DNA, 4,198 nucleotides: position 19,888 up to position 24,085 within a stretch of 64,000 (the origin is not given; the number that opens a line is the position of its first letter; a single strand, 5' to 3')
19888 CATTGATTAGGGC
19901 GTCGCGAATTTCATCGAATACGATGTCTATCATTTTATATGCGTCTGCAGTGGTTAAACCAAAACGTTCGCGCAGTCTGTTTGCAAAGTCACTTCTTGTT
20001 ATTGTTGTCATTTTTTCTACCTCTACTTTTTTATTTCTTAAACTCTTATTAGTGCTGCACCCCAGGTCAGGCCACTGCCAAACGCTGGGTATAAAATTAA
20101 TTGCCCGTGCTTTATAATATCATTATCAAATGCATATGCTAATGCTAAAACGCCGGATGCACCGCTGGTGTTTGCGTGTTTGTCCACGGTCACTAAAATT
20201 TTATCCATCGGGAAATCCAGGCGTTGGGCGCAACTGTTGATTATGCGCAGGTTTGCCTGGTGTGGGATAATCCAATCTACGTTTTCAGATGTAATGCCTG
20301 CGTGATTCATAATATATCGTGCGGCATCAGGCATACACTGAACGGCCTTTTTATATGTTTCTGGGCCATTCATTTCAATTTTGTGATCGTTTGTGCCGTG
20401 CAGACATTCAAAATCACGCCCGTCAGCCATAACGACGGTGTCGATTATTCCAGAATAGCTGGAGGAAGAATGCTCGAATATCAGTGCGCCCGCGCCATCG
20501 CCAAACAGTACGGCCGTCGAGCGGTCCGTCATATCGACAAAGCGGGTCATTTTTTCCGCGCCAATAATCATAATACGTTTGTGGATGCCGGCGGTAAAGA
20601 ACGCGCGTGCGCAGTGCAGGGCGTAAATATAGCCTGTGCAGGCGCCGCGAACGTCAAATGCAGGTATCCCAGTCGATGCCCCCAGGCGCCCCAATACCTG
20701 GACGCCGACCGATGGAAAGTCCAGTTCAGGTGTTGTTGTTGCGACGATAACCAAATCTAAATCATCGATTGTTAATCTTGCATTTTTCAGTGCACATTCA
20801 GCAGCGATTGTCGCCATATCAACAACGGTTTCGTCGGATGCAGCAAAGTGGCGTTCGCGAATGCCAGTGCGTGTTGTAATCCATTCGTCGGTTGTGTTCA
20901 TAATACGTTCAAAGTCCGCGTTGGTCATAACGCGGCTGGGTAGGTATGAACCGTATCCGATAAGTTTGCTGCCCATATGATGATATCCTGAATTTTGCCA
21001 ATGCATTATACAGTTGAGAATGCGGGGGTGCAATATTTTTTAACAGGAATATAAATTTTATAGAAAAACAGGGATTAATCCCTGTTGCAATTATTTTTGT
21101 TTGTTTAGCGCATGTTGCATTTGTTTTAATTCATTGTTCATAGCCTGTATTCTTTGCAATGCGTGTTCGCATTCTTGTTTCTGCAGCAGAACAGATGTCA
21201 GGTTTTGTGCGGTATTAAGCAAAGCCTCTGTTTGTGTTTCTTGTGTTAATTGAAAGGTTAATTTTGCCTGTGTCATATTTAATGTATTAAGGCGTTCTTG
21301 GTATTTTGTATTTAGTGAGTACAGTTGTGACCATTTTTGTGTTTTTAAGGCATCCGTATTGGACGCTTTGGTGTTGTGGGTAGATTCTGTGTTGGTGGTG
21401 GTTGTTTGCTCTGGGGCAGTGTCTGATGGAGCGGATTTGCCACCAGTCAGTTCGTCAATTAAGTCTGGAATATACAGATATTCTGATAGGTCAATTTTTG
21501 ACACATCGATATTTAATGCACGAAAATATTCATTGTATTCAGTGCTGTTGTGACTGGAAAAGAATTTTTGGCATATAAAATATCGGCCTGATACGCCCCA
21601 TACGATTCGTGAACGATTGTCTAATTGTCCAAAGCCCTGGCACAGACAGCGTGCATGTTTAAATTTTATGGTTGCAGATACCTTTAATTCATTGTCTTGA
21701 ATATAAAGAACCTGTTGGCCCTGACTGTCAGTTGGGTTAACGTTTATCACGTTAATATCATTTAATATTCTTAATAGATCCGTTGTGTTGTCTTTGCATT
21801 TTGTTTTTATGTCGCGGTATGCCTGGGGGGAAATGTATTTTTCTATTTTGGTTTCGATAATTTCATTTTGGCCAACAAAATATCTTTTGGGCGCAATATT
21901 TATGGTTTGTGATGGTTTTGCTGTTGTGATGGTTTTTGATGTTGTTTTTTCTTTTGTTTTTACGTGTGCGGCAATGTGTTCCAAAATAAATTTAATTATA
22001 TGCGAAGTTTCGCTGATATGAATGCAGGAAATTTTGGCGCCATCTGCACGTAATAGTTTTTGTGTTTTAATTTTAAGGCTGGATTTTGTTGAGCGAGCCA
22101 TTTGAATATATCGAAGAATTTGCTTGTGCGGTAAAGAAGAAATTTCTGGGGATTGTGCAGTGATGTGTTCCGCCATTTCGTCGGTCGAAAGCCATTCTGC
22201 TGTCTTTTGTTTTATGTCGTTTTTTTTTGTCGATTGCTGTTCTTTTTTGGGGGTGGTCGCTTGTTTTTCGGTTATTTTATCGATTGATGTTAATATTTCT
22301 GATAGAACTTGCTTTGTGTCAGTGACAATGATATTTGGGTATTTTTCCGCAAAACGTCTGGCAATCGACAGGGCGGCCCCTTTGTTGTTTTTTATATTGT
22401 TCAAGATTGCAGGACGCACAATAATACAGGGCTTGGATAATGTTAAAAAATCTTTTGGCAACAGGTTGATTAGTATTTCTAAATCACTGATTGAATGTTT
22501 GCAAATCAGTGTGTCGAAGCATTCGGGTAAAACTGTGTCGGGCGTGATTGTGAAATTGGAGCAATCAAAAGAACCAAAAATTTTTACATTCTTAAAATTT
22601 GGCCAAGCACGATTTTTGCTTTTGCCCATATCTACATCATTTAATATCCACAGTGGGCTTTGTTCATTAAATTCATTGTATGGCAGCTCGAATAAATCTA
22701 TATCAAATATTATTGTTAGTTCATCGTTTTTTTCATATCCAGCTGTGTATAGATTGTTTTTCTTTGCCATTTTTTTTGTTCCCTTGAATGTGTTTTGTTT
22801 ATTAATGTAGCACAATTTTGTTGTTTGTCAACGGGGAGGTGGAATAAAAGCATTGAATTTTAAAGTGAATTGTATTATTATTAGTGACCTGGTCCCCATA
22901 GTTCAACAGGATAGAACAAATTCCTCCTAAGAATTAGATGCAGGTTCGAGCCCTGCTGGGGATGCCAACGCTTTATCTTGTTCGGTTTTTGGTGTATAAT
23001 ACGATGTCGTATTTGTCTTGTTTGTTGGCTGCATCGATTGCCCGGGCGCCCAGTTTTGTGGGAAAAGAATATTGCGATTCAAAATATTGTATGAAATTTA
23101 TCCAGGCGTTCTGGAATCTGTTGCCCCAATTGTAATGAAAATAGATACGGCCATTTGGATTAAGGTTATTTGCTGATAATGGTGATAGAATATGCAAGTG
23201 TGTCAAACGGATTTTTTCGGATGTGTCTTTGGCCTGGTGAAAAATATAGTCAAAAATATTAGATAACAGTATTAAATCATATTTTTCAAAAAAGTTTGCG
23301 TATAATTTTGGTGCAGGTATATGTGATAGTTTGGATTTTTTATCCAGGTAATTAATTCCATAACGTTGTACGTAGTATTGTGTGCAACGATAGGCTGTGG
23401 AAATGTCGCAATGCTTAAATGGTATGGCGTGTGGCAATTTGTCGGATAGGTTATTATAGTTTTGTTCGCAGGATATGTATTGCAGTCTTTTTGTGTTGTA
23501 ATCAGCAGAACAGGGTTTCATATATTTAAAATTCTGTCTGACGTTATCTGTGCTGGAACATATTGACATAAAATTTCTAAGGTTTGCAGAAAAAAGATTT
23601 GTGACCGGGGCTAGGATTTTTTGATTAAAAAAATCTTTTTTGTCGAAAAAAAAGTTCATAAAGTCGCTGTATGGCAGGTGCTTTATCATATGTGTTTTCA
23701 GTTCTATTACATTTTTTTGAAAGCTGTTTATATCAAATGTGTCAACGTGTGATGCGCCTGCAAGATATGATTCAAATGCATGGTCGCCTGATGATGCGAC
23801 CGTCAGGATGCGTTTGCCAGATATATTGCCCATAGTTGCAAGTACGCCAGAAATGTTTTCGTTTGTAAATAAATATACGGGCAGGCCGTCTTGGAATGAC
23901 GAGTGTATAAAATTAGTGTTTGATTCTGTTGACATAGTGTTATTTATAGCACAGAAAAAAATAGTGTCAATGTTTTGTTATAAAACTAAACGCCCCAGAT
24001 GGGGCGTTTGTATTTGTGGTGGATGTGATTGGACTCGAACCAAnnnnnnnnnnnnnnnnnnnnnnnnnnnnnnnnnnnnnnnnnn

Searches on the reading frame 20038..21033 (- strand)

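Call 38: search_protein_families(library=pfam, proteins=[window:20038-21033:-], max_evalue=0.001)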
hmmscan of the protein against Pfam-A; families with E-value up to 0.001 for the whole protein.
window:20038-21033:- (331 aa): 3 families
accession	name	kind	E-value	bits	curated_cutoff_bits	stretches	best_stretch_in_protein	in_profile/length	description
PF08541.16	ACP_syn_III_C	-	2.4e-29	101.8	26.6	1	243-330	2-89/90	3-Oxoacyl-[acyl-carrier-protein (ACP)] synthase III C terminal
PF08545.16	ACP_syn_III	-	6.1e-25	87.4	24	1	126-205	1-80/80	3-Oxoacyl-[acyl-carrier-protein (ACP)] synthase III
PF00108.29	Thiolase_N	-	5.1e-06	26.5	26.4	1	54-167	7-120/260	Thiolase, N-terminal domain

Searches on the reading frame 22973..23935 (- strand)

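Call 24: search_protein_families(library=pfam, proteins=[window:22973-23935:-], max_evalue=0.001)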
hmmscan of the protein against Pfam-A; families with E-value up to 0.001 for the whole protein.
window:22973-23935:- (320 aa): 1 family
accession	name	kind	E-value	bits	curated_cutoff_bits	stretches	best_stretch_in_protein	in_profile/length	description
PF11899.13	DUF3419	-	4e-11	43.1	28.2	1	11-108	3-99/385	Protein of unknown function (DUF3419)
